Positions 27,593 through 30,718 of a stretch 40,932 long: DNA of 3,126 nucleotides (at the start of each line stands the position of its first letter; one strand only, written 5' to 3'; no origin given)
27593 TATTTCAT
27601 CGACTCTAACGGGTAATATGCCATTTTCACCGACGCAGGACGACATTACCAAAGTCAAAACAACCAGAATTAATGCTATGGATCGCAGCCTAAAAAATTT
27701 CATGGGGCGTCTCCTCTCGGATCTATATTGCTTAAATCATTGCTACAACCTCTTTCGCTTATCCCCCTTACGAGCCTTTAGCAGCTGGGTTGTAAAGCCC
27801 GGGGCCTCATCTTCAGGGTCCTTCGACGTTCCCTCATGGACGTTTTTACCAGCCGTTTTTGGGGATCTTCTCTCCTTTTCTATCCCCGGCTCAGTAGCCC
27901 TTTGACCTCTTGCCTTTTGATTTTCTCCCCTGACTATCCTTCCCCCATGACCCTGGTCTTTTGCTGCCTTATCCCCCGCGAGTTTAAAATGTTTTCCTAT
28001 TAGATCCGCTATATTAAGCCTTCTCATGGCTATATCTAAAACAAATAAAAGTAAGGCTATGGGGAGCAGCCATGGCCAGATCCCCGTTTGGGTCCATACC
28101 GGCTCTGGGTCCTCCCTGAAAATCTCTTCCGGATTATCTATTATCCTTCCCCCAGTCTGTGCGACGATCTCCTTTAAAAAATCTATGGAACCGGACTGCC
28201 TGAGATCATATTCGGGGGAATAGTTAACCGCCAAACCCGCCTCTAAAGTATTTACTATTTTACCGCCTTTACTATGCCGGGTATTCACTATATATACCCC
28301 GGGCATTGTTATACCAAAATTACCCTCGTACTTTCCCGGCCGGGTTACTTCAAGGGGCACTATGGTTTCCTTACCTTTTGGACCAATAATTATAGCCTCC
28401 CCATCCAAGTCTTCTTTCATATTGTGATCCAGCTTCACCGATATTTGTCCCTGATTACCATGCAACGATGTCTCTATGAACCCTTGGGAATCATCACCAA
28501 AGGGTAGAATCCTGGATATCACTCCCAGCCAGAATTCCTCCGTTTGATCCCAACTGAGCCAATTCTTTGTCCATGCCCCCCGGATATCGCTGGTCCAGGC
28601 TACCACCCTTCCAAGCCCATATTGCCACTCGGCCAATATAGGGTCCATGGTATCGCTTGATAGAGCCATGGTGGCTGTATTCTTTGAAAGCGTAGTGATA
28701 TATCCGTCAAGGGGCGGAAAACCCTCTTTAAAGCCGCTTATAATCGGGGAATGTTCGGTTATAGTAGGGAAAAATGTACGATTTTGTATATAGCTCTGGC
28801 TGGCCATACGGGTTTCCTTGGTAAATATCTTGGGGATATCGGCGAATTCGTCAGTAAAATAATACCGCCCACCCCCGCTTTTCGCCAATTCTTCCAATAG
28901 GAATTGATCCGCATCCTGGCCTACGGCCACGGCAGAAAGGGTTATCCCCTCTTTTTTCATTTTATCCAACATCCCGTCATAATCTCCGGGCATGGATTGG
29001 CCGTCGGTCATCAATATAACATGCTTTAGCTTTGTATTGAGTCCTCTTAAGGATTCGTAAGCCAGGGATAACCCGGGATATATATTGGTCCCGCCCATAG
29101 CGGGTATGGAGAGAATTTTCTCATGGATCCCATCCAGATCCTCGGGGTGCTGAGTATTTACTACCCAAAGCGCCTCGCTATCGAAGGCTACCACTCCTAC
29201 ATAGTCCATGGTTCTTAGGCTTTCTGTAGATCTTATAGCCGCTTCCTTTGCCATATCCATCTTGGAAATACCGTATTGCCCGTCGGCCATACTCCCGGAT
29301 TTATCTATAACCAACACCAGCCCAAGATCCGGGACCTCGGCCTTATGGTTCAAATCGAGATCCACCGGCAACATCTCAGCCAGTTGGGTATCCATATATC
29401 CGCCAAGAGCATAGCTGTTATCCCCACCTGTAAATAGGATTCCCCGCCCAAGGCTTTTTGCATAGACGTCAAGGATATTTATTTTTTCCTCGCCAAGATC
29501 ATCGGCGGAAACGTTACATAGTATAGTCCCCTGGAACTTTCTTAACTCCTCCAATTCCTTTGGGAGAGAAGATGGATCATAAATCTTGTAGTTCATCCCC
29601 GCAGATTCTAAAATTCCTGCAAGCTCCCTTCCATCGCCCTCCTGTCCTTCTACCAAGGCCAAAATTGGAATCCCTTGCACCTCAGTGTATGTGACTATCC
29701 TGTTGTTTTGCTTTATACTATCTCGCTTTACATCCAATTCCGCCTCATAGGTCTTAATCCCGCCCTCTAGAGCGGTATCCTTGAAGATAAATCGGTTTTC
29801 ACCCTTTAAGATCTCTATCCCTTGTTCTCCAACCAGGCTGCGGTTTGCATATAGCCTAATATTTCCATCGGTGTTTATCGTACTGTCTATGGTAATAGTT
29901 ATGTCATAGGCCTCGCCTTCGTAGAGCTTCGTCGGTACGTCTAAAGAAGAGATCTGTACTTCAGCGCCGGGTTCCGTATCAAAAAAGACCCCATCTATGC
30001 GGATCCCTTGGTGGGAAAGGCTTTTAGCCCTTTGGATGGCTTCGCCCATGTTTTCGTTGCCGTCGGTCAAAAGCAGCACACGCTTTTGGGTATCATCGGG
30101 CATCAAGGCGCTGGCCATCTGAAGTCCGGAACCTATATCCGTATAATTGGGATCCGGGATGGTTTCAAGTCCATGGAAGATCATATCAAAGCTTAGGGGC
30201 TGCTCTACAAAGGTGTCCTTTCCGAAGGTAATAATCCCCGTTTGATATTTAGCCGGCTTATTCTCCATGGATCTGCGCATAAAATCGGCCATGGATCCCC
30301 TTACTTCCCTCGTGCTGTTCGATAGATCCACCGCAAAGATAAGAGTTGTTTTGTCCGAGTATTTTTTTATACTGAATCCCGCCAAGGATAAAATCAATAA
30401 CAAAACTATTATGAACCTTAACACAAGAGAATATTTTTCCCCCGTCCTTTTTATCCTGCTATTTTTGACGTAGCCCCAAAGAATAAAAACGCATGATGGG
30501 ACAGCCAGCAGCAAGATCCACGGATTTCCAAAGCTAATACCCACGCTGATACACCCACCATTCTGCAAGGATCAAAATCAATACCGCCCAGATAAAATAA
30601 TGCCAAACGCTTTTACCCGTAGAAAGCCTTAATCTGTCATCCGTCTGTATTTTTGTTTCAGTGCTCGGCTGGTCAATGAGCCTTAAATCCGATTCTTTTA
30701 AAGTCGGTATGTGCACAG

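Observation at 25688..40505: Nine-gene envelope cluster fusing an ABC-2 exporter with a MoxR-DUF58-VWA (Bat-like) module: candidate undescribed system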

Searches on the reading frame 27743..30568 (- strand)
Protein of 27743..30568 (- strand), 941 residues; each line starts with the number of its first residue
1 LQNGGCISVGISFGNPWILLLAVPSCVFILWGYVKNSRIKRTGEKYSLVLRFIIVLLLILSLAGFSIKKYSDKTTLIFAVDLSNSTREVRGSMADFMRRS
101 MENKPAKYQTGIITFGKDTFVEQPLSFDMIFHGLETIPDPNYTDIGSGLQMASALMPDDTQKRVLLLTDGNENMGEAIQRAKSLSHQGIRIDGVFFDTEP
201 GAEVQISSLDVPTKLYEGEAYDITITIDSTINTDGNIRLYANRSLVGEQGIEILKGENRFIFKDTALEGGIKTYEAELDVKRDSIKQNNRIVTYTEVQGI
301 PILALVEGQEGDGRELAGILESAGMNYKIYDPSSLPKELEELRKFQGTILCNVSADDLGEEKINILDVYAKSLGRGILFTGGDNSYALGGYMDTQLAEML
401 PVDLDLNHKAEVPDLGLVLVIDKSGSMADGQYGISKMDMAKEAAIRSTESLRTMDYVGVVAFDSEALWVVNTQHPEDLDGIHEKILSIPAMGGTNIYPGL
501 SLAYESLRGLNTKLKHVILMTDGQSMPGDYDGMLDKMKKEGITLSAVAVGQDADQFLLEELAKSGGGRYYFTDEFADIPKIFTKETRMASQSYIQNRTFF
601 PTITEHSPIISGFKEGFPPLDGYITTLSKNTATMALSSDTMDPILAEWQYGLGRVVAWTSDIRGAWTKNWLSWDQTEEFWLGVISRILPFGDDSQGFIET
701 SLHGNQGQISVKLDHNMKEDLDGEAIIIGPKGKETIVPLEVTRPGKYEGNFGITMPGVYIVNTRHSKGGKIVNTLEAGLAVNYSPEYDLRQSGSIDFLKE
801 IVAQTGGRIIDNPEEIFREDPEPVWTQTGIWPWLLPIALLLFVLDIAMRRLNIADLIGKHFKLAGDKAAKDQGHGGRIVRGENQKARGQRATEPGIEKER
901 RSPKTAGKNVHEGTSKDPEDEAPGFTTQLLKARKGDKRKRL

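Call 3: search_protein_families(library=pfam, proteins=[window:27743-30568:-], max_evalue=0.01)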
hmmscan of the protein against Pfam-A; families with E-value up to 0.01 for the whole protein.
window:27743-30568:- (941 aa): 6 families
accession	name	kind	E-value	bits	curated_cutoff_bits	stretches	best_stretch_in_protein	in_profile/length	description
PF13519.12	VWA_2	-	9.3e-28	97.4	27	2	417-524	1-107/107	von Willebrand factor type A domain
PF00092.34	VWA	-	7e-26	91.9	23.8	2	417-583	2-173/174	von Willebrand factor type A domain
PF13768.12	VWA_3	-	1.7e-13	51.3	27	1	417-571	3-155/155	von Willebrand factor type A domain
PF07090.17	GATase1_like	-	1.4e-10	41.7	27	1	603-686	158-244/247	Putative glutamine amidotransferase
PF06707.17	DUF1194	-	0.00013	21.7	27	0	140-201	92-159/206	Protein of unknown function (DUF1194)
PF05762.20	VWA_CoxE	-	0.00054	19.9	26.4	0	401-537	43-175/222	VWA domain containing CoxE-like protein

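Call 5: search_protein_families(library=ncbifam, proteins=[window:27743-30568:-], max_evalue=0.01)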
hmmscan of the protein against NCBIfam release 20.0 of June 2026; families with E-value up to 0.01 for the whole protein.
window:27743-30568:- (941 aa): 6 families
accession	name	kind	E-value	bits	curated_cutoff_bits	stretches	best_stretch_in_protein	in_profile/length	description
TIGR00868.1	hCaCC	subfamily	9.6e-14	50.1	900.85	1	418-591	308-479/863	calcium-activated chloride channel protein 1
TIGR03788.1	marine_srt_targ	equivalog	9e-13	47.5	551.65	1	415-579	272-435/629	marine proteobacterial sortase target protein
TIGR02442.1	Cob-chelat-sub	hypoth_equivalog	3.1e-10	39.2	779.45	1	417-527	475-586/641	putative cobaltochelatase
TIGR03436.1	acidobact_VWFA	subfamily_domain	2.4e-06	27.3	81.25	0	400-486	65-131/324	VWA domain-containing protein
NF047508.1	VWA_BatA_Lepto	exception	1.4e-05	24.3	380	1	417-582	91-266/315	VWA domain-containing protein BatA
NF010238.0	PRK13685.1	subfamily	0.0074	15.4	432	0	417-483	99-167/335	hypothetical protein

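Call 50: find_homologous_proteins(query=window:27743-30568:-)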
Query window:27743-30568:- (941 aa): 1390 proteins with E <= 0.001 among 8000 candidates; the best 120 are listed.
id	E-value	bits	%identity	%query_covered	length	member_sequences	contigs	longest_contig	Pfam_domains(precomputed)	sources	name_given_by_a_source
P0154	0.0e+0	2117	100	99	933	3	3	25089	PF13768.13,PF00092.35,PF07090.18,PF13519.13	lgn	-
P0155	0.0e+0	1510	71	99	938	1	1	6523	PF13768.13,PF00092.35,PF07090.18,PF13519.13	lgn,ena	-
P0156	0.0e+0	1421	68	99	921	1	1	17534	PF13768.13,PF00092.35,PF07090.18,PF13519.13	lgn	-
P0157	0.0e+0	1389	66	99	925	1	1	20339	PF13768.13,PF00092.35,PF07090.18,PF13519.13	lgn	-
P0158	0.0e+0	1203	57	99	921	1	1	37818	PF13768.13,PF00092.35,PF07090.18,PF13519.13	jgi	-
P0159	0.0e+0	1184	56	99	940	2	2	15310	PF13768.13,PF00092.35,PF07090.18,PF13519.13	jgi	-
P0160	0.0e+0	1183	57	99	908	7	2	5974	PF13768.13,PF00092.35,PF07090.18,PF13519.13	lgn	-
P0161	0.0e+0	1164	57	96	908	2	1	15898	PF13768.13,PF00092.35,PF07090.18,PF13519.13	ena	-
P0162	0.0e+0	1107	56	90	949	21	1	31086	PF13768.13,PF00092.35,PF07090.18,PF13519.13,PF05762.21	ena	-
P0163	0.0e+0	1105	54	99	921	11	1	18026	PF13768.13,PF00092.35,PF07090.18,PF13519.13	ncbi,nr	ncbi:MAG: VWA domain-containing protein [Clostridiales bacterium]|nr:VWA domain-containing protein [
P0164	0.0e+0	1088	51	99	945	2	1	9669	PF13768.13,PF00092.35,PF07090.18,PF13519.13,PF05762.21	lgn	-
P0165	0.0e+0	1072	51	99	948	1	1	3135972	PF13768.13,PF00092.35,PF07090.18,PF13519.13,PF05762.21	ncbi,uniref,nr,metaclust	ncbi:VWA domain-containing protein [Mahella australiensis]|uniref:von Willebrand factor type A n=1 T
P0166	0.0e+0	1063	52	99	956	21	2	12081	PF13768.13,PF00092.35,PF07090.18,PF13519.13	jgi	-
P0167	0.0e+0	1053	51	99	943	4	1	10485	PF13768.13,PF00092.35,PF07090.18,PF13519.13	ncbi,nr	ncbi:MAG: VWA domain-containing protein [Clostridia bacterium]|nr:hypothetical protein [Clostridia b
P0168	4.4e-294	997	49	99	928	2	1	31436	PF13768.13,PF00092.35,PF07090.18,PF13519.13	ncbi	-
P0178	2.7e-264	898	45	99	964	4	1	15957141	PF13768.13,PF00092.35,PF07090.18,PF13519.13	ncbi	-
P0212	2.7e-212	726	42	84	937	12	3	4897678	PF13768.13,PF00092.35,PF07090.18,PF13519.13,PF05762.21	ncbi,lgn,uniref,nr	ncbi:VWA domain-containing protein [Acetivibrio clariflavus]|uniref:Uncharacterized membrane protein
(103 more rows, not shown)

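Call 51: find_encoding_contigs(protein=P0156, flank=10000, max_places=1)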
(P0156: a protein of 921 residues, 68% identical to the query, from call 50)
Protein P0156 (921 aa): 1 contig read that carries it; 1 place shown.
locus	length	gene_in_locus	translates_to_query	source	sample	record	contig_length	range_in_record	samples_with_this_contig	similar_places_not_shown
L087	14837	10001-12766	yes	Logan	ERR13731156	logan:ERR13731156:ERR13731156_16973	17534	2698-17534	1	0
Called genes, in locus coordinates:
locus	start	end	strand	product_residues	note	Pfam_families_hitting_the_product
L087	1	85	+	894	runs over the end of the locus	PF00690:Cation_ATPase_N, PF00122:E1-E2_ATPase, PF00702:Hydrolase, PF13246:Cation_ATPase, PF00689:Cation_ATPase_C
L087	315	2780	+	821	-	-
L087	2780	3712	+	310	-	PF00005:ABC_tran, PF13304:AAA_21 (weak), PF13732:DrrA1-3_C (weak)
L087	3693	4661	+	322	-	PF01061:ABC2_membrane (weak), PF12679:ABC2_membrane_2, PF12698:ABC2_membrane_3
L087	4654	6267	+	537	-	-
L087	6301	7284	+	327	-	PF00493:MCM (weak), PF20030:bpMoxR, PF07726:AAA_3, PF07728:AAA_5, PF17863:AAA_lid_2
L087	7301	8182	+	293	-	PF01882:DUF58, PF13519:VWA_2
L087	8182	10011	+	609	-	PF07584:BatA, PF13519:VWA_2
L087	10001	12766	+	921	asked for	PF13519:VWA_2, PF00092:VWA, PF13519:VWA_2, PF13768:VWA_3, PF07090:GATase1_like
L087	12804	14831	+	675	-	PF26549:Tricorn_N (faint), PF08840:BAAT_C (faint), PF05448:AXE1 (weak), PF02129:Peptidase_S15, PF20434:BD-FAE, PF00326:Peptidase_S9, PF01738:DLH, PF12697:Abhydrolase_6 (weak), +1 more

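Call 52: find_encoding_contigs(protein=P0212, flank=10000, max_places=1)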
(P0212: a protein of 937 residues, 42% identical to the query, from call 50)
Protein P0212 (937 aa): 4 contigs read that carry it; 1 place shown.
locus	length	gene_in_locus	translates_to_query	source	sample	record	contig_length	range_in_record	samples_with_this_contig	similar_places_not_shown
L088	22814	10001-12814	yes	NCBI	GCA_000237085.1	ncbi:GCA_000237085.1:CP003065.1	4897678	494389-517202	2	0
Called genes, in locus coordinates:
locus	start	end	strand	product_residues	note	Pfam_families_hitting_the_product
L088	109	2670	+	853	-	-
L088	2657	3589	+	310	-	PF00005:ABC_tran, PF13175:AAA_15 (faint), PF13304:AAA_21, PF13732:DrrA1-3_C (weak)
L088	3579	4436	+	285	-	PF12679:ABC2_membrane_2, PF12698:ABC2_membrane_3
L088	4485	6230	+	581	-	-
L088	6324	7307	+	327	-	PF00493:MCM, PF20030:bpMoxR, PF00004:AAA (faint), PF07726:AAA_3, PF07728:AAA_5, PF17863:AAA_lid_2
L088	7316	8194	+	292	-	PF01882:DUF58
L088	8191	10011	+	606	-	PF07584:BatA, PF13519:VWA_2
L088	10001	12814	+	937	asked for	PF05762:VWA_CoxE (faint), PF00092:VWA, PF13519:VWA_2, PF00092:VWA, PF13519:VWA_2, PF13768:VWA_3, PF07090:GATase1_like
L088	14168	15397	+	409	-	PF00872:Transposase_mut, PF10551:MULE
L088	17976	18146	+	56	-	-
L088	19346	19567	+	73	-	PF08388:GIIM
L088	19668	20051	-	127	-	-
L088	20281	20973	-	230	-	PF00072:Response_reg, PF00486:Trans_reg_C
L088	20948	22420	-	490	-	PF00672:HAMP, PF00512:HisKA, PF02518:HATPase_c, PF13589:HATPase_c_3 (faint), PF14501:HATPase_c_5 (weak)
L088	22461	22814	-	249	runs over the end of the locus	PF12679:ABC2_membrane_2, PF12730:ABC2_membrane_4, PF10920:DUF2705 (weak)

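Call 71: find_encoding_contigs(protein=P0158, flank=6000, max_places=1)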
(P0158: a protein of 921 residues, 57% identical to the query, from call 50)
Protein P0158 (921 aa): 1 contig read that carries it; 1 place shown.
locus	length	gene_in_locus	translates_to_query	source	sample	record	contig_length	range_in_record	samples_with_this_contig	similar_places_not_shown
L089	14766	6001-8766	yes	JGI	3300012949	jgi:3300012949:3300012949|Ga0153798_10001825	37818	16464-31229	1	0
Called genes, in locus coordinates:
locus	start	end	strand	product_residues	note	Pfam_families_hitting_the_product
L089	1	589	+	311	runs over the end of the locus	PF01061:ABC2_membrane (weak), PF12679:ABC2_membrane_2, PF12698:ABC2_membrane_3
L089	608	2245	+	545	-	-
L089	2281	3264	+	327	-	PF00493:MCM (weak), PF05496:RuvB_N (faint), PF20030:bpMoxR, PF00004:AAA (faint), PF07726:AAA_3, PF07728:AAA_5, PF17863:AAA_lid_2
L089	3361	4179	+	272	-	PF01882:DUF58, PF13519:VWA_2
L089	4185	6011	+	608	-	PF07584:BatA, PF13519:VWA_2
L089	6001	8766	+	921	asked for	PF13519:VWA_2, PF00092:VWA, PF13519:VWA_2, PF13768:VWA_3, PF07090:GATase1_like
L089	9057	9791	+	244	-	PF20251:Big_14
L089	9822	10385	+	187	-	PF13302:Acetyltransf_3, PF13420:Acetyltransf_4, PF00583:Acetyltransf_1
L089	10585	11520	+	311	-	PF13379:NMT1_2, PF09084:NMT1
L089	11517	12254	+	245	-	PF13555:AAA_29 (weak), PF02463:SMC_N, PF00005:ABC_tran, PF13401:AAA_22 (weak), PF13304:AAA_21 (faint)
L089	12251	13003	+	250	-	PF00528:BPD_transp_1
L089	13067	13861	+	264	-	-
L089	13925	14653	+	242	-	PF01791:DeoC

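Call 72: find_encoding_contigs(protein=P0165, flank=10000, max_places=1)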
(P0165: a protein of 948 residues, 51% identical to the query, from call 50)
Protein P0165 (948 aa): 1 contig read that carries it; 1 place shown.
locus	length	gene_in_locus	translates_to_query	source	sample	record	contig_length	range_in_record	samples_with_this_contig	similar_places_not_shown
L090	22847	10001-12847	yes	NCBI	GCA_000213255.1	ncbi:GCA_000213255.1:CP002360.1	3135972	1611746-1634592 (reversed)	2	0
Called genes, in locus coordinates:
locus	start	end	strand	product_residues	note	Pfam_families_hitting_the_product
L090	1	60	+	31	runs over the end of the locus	-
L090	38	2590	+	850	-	-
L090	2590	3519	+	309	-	PF00005:ABC_tran, PF13304:AAA_21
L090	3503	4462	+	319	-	PF12679:ABC2_membrane_2, PF12698:ABC2_membrane_3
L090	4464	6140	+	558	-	-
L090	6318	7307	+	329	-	PF00493:MCM, PF20030:bpMoxR, PF00004:AAA (weak), PF07726:AAA_3, PF07728:AAA_5, PF17863:AAA_lid_2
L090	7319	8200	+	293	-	PF01882:DUF58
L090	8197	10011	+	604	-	PF07584:BatA, PF13519:VWA_2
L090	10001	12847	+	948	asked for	PF05762:VWA_CoxE (faint), PF13519:VWA_2, PF00092:VWA, PF13519:VWA_2, PF13768:VWA_3, PF07090:GATase1_like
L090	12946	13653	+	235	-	PF07314:Lit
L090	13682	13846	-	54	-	-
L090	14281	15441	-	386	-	PF01208:URO-D (weak)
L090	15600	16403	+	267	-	PF12833:HTH_18, PF00165:HTH_AraC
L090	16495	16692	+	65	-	-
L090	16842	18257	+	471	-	PF00933:Glyco_hydro_3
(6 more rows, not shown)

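Call 75: search_protein_families(library=padloc, proteins=[window:27743-30568:-], max_evalue=0.001)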
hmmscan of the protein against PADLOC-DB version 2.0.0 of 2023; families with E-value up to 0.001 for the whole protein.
window:27743-30568:- (941 aa): 0 families

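Call 93: find_encoding_contigs(protein=P0178, flank=10000, max_places=1)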
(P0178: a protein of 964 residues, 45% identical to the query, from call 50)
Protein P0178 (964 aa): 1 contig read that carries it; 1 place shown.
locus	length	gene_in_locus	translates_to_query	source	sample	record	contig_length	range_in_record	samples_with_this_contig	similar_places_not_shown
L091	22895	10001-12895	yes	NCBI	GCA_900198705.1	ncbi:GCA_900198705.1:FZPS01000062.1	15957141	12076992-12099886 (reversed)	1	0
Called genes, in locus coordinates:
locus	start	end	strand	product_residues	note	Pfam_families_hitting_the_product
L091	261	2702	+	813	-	-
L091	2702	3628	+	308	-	PF00005:ABC_tran, PF13304:AAA_21 (weak), PF13732:DrrA1-3_C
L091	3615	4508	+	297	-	PF12698:ABC2_membrane_3, PF12679:ABC2_membrane_2 (weak)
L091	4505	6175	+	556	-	-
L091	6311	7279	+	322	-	PF00493:MCM (weak), PF20030:bpMoxR, PF00004:AAA (faint), PF07726:AAA_3, PF07728:AAA_5, PF17863:AAA_lid_2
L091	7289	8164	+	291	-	PF01882:DUF58, PF13519:VWA_2 (faint)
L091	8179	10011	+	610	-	PF07584:BatA, PF13519:VWA_2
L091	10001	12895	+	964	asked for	PF00092:VWA (weak), PF13519:VWA_2, PF00092:VWA, PF13519:VWA_2, PF13768:VWA_3, PF07090:GATase1_like (weak)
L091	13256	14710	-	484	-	PF06245:DUF1015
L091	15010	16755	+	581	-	-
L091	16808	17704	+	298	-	-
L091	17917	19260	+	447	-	PF02885:Glycos_trans_3N, PF00591:Glycos_transf_3, PF07831:PYNP_C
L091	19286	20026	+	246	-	PF23023:Anti-Pycsar_Apyc1 (weak), PF00753:Lactamase_B, PF12706:Lactamase_B_2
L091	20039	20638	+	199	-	PF13649:Methyltransf_25 (weak)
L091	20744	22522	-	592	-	PF03793:PASTA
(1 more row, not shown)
